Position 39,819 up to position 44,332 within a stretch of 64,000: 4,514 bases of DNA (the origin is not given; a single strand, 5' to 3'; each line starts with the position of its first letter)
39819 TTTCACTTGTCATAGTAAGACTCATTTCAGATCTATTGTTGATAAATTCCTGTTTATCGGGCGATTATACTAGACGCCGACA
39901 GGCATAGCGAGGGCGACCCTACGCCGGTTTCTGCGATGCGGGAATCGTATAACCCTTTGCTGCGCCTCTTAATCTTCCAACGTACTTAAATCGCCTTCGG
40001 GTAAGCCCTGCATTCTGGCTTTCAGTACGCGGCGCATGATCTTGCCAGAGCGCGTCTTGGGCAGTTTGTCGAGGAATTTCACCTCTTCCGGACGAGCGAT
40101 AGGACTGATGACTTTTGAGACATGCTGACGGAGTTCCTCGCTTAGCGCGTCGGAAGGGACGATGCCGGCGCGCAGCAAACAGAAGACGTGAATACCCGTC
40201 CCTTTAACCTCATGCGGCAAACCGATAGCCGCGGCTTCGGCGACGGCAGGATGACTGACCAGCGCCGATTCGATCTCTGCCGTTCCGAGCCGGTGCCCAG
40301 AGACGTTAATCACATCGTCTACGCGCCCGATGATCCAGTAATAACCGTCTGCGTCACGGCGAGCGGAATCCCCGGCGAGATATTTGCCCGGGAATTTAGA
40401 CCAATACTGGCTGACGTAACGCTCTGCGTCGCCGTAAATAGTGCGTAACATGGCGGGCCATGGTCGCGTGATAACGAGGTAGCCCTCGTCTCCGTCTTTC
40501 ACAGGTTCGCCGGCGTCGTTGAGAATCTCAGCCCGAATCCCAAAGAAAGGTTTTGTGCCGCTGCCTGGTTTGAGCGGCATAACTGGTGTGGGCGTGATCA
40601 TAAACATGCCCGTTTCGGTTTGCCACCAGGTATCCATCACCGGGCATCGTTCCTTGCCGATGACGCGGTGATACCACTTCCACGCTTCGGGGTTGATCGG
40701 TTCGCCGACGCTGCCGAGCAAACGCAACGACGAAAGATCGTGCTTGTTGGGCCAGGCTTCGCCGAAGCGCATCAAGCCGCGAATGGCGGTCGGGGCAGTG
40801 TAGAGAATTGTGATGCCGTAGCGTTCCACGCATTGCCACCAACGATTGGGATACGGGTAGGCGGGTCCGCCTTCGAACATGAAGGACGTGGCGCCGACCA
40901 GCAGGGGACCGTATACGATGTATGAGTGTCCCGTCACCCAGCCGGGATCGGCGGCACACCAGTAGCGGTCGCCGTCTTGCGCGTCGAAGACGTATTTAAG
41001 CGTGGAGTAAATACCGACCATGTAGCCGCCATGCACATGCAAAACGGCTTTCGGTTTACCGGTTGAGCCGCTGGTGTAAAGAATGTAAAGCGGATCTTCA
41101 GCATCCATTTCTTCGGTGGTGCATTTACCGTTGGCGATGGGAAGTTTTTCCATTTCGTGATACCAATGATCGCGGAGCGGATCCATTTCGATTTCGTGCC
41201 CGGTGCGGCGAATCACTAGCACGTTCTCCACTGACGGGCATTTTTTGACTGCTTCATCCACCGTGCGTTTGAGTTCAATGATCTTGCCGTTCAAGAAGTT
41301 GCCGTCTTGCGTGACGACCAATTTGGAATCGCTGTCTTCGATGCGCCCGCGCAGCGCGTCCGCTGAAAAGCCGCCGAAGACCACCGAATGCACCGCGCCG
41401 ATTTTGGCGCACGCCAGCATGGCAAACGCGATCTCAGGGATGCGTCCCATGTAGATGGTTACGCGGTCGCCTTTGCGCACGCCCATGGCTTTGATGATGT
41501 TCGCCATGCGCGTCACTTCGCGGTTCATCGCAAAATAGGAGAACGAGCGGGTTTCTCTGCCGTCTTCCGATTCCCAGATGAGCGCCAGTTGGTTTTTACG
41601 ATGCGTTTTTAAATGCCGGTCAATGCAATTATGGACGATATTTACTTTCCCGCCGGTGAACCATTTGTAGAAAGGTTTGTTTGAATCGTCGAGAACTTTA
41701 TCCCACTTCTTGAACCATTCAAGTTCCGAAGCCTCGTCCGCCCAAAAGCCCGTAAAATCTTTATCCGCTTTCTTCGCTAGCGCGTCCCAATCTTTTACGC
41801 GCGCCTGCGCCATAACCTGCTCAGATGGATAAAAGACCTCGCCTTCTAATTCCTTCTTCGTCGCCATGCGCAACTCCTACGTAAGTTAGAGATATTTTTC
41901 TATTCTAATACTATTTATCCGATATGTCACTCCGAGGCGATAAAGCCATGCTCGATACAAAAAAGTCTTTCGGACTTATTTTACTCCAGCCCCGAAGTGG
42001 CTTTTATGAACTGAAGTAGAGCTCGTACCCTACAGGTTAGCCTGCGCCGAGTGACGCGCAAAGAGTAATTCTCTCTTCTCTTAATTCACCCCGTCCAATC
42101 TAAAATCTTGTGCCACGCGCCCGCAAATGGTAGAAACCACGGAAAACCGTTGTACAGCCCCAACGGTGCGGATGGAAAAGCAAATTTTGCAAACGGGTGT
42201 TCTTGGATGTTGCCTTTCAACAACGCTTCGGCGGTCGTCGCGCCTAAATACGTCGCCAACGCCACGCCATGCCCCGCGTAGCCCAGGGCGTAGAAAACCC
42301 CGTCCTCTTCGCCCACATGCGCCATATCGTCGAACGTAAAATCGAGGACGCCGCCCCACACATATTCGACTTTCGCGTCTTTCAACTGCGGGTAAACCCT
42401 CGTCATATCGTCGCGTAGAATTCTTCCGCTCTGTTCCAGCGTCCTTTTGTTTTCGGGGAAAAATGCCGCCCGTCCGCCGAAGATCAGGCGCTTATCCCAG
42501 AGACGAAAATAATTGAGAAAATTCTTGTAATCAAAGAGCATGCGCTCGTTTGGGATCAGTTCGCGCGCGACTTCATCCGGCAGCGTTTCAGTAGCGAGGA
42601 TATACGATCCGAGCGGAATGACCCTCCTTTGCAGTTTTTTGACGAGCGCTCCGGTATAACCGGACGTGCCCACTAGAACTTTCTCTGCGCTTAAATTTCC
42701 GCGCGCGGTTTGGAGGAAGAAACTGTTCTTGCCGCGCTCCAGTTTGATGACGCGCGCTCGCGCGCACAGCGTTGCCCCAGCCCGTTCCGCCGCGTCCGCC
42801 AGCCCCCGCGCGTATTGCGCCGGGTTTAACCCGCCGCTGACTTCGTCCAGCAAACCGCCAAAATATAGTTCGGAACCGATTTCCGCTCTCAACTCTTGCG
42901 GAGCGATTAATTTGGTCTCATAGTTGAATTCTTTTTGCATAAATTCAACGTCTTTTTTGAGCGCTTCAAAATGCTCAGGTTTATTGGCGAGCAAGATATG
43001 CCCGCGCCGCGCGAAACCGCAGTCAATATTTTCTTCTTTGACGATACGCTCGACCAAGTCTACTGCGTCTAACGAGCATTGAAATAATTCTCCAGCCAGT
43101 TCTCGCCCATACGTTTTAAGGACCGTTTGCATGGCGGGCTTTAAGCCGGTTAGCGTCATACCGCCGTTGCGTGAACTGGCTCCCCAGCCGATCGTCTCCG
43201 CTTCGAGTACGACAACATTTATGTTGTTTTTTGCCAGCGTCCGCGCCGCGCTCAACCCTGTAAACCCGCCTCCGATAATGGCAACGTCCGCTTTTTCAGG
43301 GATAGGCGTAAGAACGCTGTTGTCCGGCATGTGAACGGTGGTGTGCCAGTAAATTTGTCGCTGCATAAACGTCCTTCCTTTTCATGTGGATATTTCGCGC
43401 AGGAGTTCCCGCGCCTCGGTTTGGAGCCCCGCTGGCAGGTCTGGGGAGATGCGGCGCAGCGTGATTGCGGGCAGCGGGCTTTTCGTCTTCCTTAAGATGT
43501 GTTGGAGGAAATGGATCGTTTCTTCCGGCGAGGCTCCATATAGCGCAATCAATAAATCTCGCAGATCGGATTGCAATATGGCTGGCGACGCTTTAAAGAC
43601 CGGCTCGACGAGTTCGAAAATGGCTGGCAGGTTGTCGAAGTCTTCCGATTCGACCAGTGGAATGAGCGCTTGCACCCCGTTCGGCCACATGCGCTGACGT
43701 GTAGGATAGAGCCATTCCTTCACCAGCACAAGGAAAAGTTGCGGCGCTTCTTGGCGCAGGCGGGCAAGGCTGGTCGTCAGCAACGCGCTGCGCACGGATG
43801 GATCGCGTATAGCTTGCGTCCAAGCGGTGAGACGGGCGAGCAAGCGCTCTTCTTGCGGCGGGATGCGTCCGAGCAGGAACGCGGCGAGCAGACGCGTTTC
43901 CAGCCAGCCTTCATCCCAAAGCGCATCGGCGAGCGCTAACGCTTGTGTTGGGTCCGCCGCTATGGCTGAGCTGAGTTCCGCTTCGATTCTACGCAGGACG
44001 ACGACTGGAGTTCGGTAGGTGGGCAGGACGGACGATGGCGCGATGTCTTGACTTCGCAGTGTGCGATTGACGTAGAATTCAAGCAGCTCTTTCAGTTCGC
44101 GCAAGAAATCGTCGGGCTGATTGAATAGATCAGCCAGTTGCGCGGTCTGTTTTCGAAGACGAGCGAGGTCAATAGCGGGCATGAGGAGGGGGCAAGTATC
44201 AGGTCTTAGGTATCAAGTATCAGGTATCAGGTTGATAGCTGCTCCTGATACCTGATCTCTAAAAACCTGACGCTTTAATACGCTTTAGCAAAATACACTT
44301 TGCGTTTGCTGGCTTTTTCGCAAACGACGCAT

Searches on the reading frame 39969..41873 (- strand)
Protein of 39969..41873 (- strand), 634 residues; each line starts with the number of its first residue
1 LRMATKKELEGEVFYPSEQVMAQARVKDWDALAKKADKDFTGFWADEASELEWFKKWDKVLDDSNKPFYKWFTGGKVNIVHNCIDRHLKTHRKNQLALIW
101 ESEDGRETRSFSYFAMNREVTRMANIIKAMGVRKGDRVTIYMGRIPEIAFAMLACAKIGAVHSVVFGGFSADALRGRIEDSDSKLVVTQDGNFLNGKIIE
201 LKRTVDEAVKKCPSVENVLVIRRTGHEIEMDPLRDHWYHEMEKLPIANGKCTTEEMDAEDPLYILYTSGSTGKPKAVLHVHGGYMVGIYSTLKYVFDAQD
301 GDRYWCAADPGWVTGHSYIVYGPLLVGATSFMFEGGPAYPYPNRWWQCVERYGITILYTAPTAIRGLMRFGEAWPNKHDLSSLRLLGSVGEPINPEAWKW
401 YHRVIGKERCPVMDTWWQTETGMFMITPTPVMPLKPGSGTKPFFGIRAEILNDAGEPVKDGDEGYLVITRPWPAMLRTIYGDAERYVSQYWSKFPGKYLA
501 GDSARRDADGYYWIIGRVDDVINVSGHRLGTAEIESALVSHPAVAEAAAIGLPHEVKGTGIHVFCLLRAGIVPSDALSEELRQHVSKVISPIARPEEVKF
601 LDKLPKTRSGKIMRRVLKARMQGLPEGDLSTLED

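Call 58: search_protein_families(library=pfam, proteins=[window:39969-41873:-], max_evalue=0.00001)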
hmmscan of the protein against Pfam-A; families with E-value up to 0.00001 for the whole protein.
window:39969-41873:- (634 aa): 3 families
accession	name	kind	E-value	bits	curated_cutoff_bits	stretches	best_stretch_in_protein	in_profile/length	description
PF00501.34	AMP-binding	-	2.6e-85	287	29.9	1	89-472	6-378/384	AMP-binding enzyme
PF13193.12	AMP-binding_C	-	4.3e-25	88.9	24.5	1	533-611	1-76/76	AMP-binding enzyme C-terminal domain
PF16177.11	ACAS_N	-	3.5e-20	72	27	1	30-83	2-55/55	Acetyl-coenzyme A synthetase N-terminus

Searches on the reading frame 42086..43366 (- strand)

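Call 58: search_protein_families(library=pfam, proteins=[window:42086-43366:-], max_evalue=0.00001)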
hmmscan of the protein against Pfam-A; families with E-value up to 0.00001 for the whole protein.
window:42086-43366:- (426 aa): 5 families
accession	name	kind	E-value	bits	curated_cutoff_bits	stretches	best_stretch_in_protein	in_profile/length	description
PF01266.30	DAO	-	1.7e-65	222.4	27.9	1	27-380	1-352/353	FAD dependent oxidoreductase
PF13450.12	NAD_binding_8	-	7.3e-09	36.2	21.9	1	30-69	1-42/68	NAD(P)-binding Rossmann-like domain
PF01946.23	Thi4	-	1.5e-07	31.3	26.2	1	25-72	17-64/235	Thi4 family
PF07992.20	Pyr_redox_2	-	3.5e-06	27.1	26.1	1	27-142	2-69/291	Pyridine nucleotide-disulphide oxidoreductase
PF13738.12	Pyr_redox_3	-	4.8e-06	26.5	30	0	30-60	2-33/305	Pyridine nucleotide-disulphide oxidoreductase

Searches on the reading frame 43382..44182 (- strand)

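Call 58: search_protein_families(library=pfam, proteins=[window:43382-44182:-], max_evalue=0.00001)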
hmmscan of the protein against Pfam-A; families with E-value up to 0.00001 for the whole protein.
window:43382-44182:- (266 aa): 1 family
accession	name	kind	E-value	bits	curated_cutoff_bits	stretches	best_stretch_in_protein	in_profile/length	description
PF08713.17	DNA_alkylation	-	1.4e-07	31.8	21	1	60-233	32-197/213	DNA alkylation repair enzyme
